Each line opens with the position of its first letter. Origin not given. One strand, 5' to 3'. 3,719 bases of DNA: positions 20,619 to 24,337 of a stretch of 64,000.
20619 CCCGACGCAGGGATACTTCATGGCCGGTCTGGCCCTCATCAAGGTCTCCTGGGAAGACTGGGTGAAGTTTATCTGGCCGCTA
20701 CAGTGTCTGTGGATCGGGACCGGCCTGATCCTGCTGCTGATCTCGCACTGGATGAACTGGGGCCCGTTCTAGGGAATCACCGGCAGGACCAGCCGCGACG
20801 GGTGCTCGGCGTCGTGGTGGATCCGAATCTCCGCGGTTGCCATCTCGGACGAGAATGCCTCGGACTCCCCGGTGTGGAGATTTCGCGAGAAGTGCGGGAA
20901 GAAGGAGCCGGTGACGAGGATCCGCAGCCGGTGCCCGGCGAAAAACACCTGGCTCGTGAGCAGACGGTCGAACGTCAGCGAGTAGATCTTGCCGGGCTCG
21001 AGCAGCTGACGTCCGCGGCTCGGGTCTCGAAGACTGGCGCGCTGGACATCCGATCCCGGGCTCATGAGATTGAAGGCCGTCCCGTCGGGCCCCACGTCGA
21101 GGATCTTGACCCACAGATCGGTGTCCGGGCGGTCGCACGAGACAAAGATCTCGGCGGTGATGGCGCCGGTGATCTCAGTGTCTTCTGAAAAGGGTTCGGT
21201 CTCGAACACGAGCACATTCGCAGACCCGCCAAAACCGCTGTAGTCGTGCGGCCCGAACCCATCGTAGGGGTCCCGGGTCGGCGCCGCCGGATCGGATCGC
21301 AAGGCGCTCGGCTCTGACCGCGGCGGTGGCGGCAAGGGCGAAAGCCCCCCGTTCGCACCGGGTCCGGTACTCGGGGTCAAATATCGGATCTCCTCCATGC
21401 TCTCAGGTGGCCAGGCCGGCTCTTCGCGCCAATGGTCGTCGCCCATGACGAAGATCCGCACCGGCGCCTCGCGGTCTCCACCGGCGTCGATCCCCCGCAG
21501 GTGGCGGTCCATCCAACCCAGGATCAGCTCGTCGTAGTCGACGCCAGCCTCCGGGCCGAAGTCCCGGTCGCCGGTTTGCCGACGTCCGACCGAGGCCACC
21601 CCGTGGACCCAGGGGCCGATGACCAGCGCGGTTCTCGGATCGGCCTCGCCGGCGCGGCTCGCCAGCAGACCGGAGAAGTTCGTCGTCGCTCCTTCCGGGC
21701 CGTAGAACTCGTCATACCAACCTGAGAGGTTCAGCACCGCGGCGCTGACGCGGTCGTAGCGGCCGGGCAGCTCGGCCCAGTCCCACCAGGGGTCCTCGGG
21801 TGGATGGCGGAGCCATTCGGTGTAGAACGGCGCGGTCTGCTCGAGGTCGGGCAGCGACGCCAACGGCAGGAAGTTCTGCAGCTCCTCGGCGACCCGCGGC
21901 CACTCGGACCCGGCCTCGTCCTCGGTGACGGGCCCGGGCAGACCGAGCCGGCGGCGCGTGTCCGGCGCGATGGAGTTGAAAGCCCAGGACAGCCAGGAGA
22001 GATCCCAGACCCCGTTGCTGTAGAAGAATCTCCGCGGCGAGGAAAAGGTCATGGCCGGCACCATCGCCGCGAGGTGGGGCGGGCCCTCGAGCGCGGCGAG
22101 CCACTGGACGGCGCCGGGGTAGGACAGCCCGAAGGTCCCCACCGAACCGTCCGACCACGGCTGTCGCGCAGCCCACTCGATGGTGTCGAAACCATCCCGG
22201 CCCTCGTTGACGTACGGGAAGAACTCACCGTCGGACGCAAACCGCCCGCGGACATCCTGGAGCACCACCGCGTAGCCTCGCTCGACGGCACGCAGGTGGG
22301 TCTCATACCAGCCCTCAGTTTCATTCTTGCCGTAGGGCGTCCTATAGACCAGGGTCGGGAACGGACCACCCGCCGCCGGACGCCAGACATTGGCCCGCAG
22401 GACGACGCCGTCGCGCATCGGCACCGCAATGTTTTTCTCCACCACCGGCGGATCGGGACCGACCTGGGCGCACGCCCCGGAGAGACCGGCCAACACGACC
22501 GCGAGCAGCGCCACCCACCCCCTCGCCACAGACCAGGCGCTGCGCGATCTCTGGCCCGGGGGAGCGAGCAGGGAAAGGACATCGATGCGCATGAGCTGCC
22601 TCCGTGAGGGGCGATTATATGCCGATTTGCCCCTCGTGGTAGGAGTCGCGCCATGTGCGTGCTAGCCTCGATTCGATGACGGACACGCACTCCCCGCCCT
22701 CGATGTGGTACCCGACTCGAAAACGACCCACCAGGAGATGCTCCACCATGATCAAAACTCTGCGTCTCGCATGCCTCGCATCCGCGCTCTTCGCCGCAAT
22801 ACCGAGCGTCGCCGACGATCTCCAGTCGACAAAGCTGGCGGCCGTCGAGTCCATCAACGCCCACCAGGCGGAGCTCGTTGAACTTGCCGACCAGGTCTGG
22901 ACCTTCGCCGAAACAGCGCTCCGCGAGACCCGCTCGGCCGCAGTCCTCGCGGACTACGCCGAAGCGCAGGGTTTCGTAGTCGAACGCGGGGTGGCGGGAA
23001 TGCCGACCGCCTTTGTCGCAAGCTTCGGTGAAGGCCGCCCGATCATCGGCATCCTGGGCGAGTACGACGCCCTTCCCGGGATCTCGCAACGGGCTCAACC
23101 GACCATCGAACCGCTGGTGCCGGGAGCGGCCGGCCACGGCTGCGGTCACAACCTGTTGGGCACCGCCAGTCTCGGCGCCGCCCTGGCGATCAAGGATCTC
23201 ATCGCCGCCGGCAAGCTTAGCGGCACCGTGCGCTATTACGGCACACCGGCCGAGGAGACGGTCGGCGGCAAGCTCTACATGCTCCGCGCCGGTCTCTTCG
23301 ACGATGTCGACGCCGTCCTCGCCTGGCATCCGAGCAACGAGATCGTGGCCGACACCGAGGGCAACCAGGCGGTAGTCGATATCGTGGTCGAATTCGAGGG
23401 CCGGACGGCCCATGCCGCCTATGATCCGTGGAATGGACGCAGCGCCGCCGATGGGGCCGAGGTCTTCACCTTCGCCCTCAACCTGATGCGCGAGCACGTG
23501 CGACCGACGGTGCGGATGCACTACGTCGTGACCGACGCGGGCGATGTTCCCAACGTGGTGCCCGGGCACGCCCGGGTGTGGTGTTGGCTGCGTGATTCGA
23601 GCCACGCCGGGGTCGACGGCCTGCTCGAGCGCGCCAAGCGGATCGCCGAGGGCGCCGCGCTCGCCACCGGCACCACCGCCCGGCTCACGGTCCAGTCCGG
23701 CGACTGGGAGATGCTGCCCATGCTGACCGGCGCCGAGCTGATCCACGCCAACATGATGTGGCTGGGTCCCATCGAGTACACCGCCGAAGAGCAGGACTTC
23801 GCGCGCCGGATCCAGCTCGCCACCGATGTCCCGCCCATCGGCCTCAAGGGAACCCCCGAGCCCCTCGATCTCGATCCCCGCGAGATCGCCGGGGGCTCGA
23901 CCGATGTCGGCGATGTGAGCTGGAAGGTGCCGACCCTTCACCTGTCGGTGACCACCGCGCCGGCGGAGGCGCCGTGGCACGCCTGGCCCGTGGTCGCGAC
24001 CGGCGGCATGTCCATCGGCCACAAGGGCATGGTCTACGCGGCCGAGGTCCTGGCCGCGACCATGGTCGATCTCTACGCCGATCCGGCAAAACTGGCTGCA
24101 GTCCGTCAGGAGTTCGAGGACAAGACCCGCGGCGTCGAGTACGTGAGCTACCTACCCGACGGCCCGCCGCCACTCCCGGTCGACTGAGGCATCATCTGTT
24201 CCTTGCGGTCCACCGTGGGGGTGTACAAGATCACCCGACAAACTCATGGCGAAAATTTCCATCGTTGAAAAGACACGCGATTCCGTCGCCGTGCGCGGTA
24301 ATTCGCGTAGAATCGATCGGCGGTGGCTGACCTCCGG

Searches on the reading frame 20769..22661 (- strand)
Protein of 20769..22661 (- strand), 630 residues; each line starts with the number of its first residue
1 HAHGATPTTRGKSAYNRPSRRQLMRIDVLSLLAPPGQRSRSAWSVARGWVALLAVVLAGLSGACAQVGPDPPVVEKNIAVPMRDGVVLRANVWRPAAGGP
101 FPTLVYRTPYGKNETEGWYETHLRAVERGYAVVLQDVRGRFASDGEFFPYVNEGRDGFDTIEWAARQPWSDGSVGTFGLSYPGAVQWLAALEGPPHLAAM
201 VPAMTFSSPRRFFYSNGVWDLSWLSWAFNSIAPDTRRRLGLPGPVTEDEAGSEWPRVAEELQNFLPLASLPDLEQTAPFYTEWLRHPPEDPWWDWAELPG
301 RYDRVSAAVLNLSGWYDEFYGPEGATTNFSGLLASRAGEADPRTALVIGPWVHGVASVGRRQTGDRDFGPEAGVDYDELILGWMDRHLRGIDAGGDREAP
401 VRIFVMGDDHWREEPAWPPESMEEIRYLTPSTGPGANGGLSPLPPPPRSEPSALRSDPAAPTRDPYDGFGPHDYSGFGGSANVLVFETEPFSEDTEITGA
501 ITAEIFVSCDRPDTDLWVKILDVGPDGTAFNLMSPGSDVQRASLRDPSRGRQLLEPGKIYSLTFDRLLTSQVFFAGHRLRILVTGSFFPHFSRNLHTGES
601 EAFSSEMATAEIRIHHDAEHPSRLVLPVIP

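Call 19: search_protein_families(library=pfam, proteins=[window:20769-22661:-], max_evalue=0.001)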
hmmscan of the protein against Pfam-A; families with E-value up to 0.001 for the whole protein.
window:20769-22661:- (630 aa): 2 families
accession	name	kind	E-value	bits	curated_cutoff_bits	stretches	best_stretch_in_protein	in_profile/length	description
PF02129.25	Peptidase_S15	-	7e-58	196.8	23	1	84-354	1-261/262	X-Pro dipeptidyl-peptidase (S15 family)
PF08530.16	PepX_C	-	7.3e-36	124.5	22.5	1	396-624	4-216/217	X-Pro dipeptidyl-peptidase C-terminal non-catalytic domain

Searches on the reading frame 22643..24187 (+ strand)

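Call 19: search_protein_families(library=pfam, proteins=[window:22643-24187:+], max_evalue=0.001)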
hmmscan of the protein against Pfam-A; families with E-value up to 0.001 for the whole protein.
window:22643-24187:+ (514 aa): 2 families
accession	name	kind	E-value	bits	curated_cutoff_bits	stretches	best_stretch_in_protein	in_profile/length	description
PF01546.33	Peptidase_M20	-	7.1e-10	39.6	24.6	1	138-319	3-139/206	Peptidase family M20/M25/M40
PF07687.19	M20_dimer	-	3.6e-06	27.3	21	1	246-338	8-102/107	Peptidase dimerisation domain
